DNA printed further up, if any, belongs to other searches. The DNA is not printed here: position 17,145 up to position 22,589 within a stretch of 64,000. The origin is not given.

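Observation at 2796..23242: Convergent two-operon pfa/hgl-like lipid megasynthase cluster with a non-canonical parts list and no assignable product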

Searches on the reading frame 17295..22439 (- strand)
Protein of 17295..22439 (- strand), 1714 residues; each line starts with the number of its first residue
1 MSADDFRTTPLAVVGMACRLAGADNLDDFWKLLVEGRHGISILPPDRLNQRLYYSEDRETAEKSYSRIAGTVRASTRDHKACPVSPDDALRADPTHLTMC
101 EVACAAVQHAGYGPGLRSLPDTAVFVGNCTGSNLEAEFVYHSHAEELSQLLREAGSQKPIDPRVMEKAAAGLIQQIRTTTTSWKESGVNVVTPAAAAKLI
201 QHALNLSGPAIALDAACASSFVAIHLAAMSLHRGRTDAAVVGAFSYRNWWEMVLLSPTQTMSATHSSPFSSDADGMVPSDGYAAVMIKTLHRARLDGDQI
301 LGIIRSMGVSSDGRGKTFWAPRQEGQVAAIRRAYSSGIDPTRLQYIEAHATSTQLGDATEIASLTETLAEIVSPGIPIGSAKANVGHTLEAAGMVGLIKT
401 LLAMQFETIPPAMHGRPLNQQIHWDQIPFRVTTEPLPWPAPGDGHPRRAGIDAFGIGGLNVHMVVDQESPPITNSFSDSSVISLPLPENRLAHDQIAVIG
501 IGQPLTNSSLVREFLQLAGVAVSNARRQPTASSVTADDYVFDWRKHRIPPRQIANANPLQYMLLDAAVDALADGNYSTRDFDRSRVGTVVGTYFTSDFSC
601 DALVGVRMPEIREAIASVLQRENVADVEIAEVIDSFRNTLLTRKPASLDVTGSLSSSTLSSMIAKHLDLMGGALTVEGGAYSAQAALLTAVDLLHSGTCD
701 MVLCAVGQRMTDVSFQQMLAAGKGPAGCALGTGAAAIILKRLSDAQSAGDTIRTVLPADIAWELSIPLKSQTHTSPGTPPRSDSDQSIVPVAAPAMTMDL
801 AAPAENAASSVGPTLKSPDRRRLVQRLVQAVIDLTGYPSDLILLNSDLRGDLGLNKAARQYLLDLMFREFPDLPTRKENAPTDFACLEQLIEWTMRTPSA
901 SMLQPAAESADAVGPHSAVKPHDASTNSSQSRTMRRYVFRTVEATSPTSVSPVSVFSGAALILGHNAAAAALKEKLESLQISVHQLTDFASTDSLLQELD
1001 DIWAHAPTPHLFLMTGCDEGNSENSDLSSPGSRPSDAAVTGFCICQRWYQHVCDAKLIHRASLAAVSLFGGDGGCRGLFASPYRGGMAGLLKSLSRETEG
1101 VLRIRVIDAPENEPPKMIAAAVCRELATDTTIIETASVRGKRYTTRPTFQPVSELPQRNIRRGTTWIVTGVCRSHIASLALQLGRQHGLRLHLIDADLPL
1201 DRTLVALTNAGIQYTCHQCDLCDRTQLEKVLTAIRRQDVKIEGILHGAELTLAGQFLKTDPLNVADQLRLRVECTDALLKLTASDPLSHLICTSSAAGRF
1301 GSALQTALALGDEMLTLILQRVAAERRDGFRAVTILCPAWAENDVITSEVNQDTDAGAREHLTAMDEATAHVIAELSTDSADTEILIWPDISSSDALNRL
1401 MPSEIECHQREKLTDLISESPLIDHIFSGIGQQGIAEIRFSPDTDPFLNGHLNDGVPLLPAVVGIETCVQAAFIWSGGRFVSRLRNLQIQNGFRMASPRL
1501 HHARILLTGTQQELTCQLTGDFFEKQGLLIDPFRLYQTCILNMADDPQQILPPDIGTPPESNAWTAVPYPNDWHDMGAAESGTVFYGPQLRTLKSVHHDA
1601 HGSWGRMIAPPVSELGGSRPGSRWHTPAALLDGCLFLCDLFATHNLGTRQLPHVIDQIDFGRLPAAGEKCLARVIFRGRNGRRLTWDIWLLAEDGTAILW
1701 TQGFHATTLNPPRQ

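Call 3: search_protein_families(library=pfam, proteins=[window:17295-22439:-], max_evalue=0.01)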
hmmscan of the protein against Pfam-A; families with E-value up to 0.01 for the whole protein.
window:17295-22439:- (1714 aa): 8 families
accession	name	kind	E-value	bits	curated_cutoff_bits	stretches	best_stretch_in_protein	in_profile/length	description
PF00109.32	ketoacyl-synt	-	5.1e-61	206.9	20.8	2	10-292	3-251/252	Beta-ketoacyl synthase, N-terminal domain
PF02801.28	Ketoacyl-synt_C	-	5.7e-30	104.2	20.8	1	302-414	2-117/119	Beta-ketoacyl synthase, C-terminal domain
PF08659.16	KR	-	6.8e-15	55.9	22.6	1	1203-1341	44-179/180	KR domain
PF16197.11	KAsynt_C_assoc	-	4.5e-08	33.9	33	1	419-481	2-59/111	Ketoacyl-synthetase C-terminal extension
PF14765.12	PS-DH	-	5.8e-08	32.9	23.7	1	1582-1710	29-160/166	Polyketide synthase dehydratase N-terminal domain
PF21089.3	PKS_DH_N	-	0.00012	22.4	27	1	1422-1511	3-92/103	Polyketide synthase dehydratase domain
PF00108.29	Thiolase_N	-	0.00024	21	26.4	0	200-242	68-110/260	Thiolase, N-terminal domain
PF13561.12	adh_short_C2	-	0.0054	16.8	27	0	1181-1311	13-146/236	Enoyl-(Acyl carrier protein) reductase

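Call 4: search_protein_families(library=ncbifam, proteins=[window:17295-22439:-], max_evalue=0.001)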
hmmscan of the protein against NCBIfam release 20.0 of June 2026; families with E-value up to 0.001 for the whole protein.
window:17295-22439:- (1714 aa): 22 families
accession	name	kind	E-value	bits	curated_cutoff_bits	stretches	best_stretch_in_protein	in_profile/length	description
NF045894.1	PKS_plus_SDR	equivalog_domain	2.4e-110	370.1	1740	4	193-469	149-428/1515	type I polyketide synthase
TIGR02813.1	omega_3_PfaA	subfamily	1.7e-91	307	1010.1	3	7-473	5-467/2582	polyketide-type polyunsaturated fatty acid synthase PfaA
NF040607.1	mycolic_Pks13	equivalog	5.8e-73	246.1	2100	2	198-471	252-529/1680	polyketide synthase Pks13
NF041183.1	Pks2_ls1_myc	equivalog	1.9e-70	237.2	2400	2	195-474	151-431/2086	sulfolipid-1 biosynthesis phthioceranic/hydroxyphthioceranic acid synthase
NF053555.1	prodigi_MBC_PigJ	equivalog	6.3e-52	176.8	900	1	181-467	480-758/759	prodigiosin MBC biosynthesis protein PigJ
TIGR03150.1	fabF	equivalog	3.2e-36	124.9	493.75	1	171-430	107-381/407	beta-ketoacyl-ACP synthase II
NF005490.0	PRK07103.1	equivalog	5.2e-34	118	445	1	199-425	151-382/414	polyketide beta-ketoacyl:acyl carrier protein synthase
NF005076.0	PRK06501.1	equivalog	6e-33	114.3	629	1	185-429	143-394/425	beta-ketoacyl-ACP synthase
NF005589.0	PRK07314.1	subfamily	3.7e-32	111.6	387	1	195-434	142-388/413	beta-ketoacyl-ACP synthase II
NF058662.1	cispenta_AmcF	equivalog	4.9e-31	108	325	1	197-414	109-326/369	cispentacin biosynthesis acyltransferase subunit AmcF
NF004970.0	PRK06333.1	subfamily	7.6e-29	100.8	525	1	196-415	152-378/424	beta-ketoacyl-ACP synthase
NF006618.0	PRK09185.1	subfamily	7.8e-29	100.9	407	1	192-466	136-391/394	beta-ketoacyl-ACP synthase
NF006274.0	PRK08439.1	equivalog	1.8e-25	89.6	621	1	200-429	145-377/406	beta-ketoacyl-ACP synthase II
NF004618.0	PRK05952.1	equivalog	1.3e-24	86.8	455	1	166-413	96-341/384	beta-ketoacyl-ACP synthase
NF005916.1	PRK07910.1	equivalog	2.9e-24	85.8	560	1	188-465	142-415/418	KasA/KasB family beta-ketoacyl-ACP synthase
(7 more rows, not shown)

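Call 41: find_related_loci(query=window:17295-22439:-, collection=metagenome_contigs, flank=10000)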
Query window:17295-22439:- (1714 aa) in metagenome_contigs; peptide patterns used: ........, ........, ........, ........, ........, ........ (x = any residue, [..] = any of these).
20 stretches matched a pattern; 1 encode a relative of the query (tblastn E <= 1e-3); 1 distinct loci.
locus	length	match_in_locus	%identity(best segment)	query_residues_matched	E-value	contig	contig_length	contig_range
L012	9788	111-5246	80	1-1714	0e+0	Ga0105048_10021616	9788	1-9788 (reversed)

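Call 43: find_homologous_proteins(query=window:17295-22439:-)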
Query window:17295-22439:- (1714 aa): 5252 proteins with E <= 0.001 among 8000 candidates; the best 120 are listed.
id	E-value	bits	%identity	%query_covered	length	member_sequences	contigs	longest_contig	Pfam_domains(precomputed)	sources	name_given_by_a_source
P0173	0.0e+0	3908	100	100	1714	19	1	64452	PF08659.17,PF00109.33,PF14765.13,PF02801.29,PF16197.12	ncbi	-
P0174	0.0e+0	3111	80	100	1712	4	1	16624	PF08659.17,PF00109.33,PF14765.13,PF02801.29,PF16197.12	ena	-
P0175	0.0e+0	1925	53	100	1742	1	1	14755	PF08659.17,PF00109.33,PF02801.29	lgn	-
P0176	0.0e+0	1861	53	100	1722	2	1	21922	PF08659.17,PF00109.33,PF02801.29,PF16197.12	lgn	-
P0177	0.0e+0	1693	48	100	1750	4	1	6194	PF08659.17,PF00109.33,PF02801.29,PF16197.12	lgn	-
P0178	0.0e+0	1508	47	100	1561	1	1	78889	PF00109.33,PF14765.13,PF02801.29,PF16197.12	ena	-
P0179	0.0e+0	1380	42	99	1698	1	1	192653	PF08659.17,PF00109.33,PF14765.13,PF02801.29,PF16197.12,PF22953.4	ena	-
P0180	0.0e+0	1301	45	44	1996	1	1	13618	PF08659.17,PF00109.33,PF00106.32,PF02801.29,PF16197.12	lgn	-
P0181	0.0e+0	1275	45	44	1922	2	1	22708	PF08659.17,PF00109.33,PF13561.13,PF14765.13,PF00106.32,PF02801.29,PF16197.12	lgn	-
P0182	0.0e+0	1273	46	44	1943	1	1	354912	PF08659.17,PF00109.33,PF13561.13,PF14765.13,PF00106.32,PF02801.29,PF16197.12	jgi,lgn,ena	-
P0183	0.0e+0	1265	44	44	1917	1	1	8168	PF08659.17,PF00109.33,PF21089.4,PF13561.13,PF00106.32,PF02801.29,PF16197.12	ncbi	-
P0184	0.0e+0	1200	46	44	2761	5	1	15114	PF08659.17,PF00109.33,PF21089.4,PF03417.22,PF00550.32,PF13561.13,PF14765.13,PF00106.32,PF02801.29,PF16197.12,PF00698.27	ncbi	-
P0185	0.0e+0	1193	45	44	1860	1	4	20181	PF08659.17,PF00109.33,PF13561.13,PF00106.32,PF02801.29,PF16197.12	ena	-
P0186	0.0e+0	1188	45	44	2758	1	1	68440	PF08659.17,PF00109.33,PF21089.4,PF00550.32,PF13561.13,PF14765.13,PF00108.30,PF00106.32,PF02801.29,PF16197.12,PF00698.27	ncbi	-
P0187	0.0e+0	1184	37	100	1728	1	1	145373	PF00109.33,PF21089.4,PF14765.13,PF02801.29,PF16197.12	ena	-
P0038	1.5e-287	975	42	44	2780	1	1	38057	PF08659.17,PF00109.33,PF21089.4,PF03417.22,PF00550.32,PF14765.13,PF00106.32,PF02801.29,PF16197.12,PF00698.27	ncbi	-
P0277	1.0e-261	890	40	44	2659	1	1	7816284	PF08659.17,PF00109.33,PF21089.4,PF00550.32,PF13561.13,PF14765.13,PF00106.32,PF02801.29,PF16197.12,PF00698.27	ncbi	-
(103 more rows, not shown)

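Call 44: find_encoding_contigs(protein=P0179, flank=10000, max_places=2)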
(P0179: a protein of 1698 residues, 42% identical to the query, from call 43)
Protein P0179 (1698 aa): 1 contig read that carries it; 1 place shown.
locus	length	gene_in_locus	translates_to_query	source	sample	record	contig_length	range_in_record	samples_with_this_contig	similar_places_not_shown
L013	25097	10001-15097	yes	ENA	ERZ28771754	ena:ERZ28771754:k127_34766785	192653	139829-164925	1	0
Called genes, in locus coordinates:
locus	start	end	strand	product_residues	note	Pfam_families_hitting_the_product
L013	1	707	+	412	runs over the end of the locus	PF03150:CCP_MauG, PF00034:Cytochrom_C (weak)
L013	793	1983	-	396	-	PF13795:HupE_UreJ_2, PF04955:HupE_UreJ (weak)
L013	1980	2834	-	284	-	PF13145:Rotamase_2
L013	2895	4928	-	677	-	PF12228:DUF3604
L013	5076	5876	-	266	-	-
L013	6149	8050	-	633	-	PF21138:SMUBP-2_HCS1_1B, PF00270:DEAD (faint), PF04851:ResIII (faint), PF13086:AAA_11, PF13245:AAA_19, PF13401:AAA_22 (faint), PF13604:AAA_30, PF13087:AAA_12, +2 more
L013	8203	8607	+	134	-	PF24709:DUF7670 (weak)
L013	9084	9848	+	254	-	PF00106:adh_short, PF08659:KR, PF23441:SDR (weak), PF13561:adh_short_C2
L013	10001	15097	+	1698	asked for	PF00109:ketoacyl-synt, PF02801:Ketoacyl-synt_C, PF16197:KAsynt_C_assoc, PF00109:ketoacyl-synt, PF22953:SpnB_Rossmann (faint), PF08659:KR, PF14765:PS-DH (faint)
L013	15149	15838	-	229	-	PF01648:ACPS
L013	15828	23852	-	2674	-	PF00109:ketoacyl-synt, PF02801:Ketoacyl-synt_C, PF16197:KAsynt_C_assoc (weak), PF00109:ketoacyl-synt, PF02801:Ketoacyl-synt_C, PF00698:Acyl_transf_1, PF08659:KR, PF14765:PS-DH, +4 more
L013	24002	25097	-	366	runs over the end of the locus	PF00550:PP-binding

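Call 45: find_encoding_contigs(protein=P0187, flank=10000, max_places=2)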
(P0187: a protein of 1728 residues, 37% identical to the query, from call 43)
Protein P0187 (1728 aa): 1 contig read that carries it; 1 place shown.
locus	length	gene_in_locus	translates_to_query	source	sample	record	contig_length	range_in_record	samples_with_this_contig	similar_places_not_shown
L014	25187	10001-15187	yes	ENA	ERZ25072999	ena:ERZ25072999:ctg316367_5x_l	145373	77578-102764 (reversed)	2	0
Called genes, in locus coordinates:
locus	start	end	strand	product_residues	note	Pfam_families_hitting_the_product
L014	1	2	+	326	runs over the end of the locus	PF02615:Ldh_2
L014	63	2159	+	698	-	PF00004:AAA, PF01434:Peptidase_M41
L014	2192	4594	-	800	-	PF02384:N6_Mtase, PF07669:Eco57I, PF12950:TaqI_C (weak)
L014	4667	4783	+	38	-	-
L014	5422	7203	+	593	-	PF02776:TPP_enzyme_N, PF00205:TPP_enzyme_M, PF02775:TPP_enzyme_C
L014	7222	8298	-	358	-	PF03417:AAT (weak)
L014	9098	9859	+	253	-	PF00106:adh_short, PF08659:KR (weak), PF13561:adh_short_C2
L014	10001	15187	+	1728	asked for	PF00109:ketoacyl-synt, PF02801:Ketoacyl-synt_C, PF16197:KAsynt_C_assoc (weak), PF00109:ketoacyl-synt, PF21089:PKS_DH_N (weak), PF14765:PS-DH (weak)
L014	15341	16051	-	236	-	PF01648:ACPS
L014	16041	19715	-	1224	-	PF03417:AAT, PF08659:KR, PF00106:adh_short, PF13561:adh_short_C2, PF14765:PS-DH (weak)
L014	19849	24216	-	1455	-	PF00109:ketoacyl-synt, PF02801:Ketoacyl-synt_C, PF16197:KAsynt_C_assoc (weak), PF00109:ketoacyl-synt, PF02801:Ketoacyl-synt_C, PF00698:Acyl_transf_1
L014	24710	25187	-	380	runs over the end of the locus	PF00550:PP-binding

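Call 46: find_encoding_contigs(protein=P0176, flank=10000, max_places=2)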
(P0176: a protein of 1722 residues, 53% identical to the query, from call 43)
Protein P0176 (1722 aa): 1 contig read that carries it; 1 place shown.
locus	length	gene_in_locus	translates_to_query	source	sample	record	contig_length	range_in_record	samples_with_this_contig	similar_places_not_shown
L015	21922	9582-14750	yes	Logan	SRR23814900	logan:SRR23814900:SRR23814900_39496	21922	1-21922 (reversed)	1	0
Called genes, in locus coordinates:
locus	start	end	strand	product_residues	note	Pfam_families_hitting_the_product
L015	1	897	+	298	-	?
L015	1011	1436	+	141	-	-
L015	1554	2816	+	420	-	PF13499:EF-hand_7 (weak), PF00036:EF-hand_1 (faint), PF13202:EF-hand_5 (faint), PF13405:EF-hand_6 (faint), PF00837:T4_deiodinase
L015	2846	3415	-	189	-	PF01966:HD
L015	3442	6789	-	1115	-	PF00703:Glyco_hydro_2 (faint), PF02836:Glyco_hydro_2_C (faint), PF02837:Glyco_hydro_2_N (weak)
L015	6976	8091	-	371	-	PF00355:Rieske, PF00848:Ring_hydroxyl_A, PF19112:VanA_C (weak)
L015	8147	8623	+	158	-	-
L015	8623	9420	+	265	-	PF00106:adh_short, PF08659:KR, PF13561:adh_short_C2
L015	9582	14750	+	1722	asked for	PF00109:ketoacyl-synt, PF02801:Ketoacyl-synt_C, PF16197:KAsynt_C_assoc (weak), PF00109:ketoacyl-synt, PF08659:KR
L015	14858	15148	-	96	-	-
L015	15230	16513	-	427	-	PF12679:ABC2_membrane_2, PF12698:ABC2_membrane_3, PF01061:ABC2_membrane, PF12730:ABC2_membrane_4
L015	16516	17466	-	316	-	PF00005:ABC_tran, PF13304:AAA_21 (weak)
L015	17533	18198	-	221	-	PF01648:ACPS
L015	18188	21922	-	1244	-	?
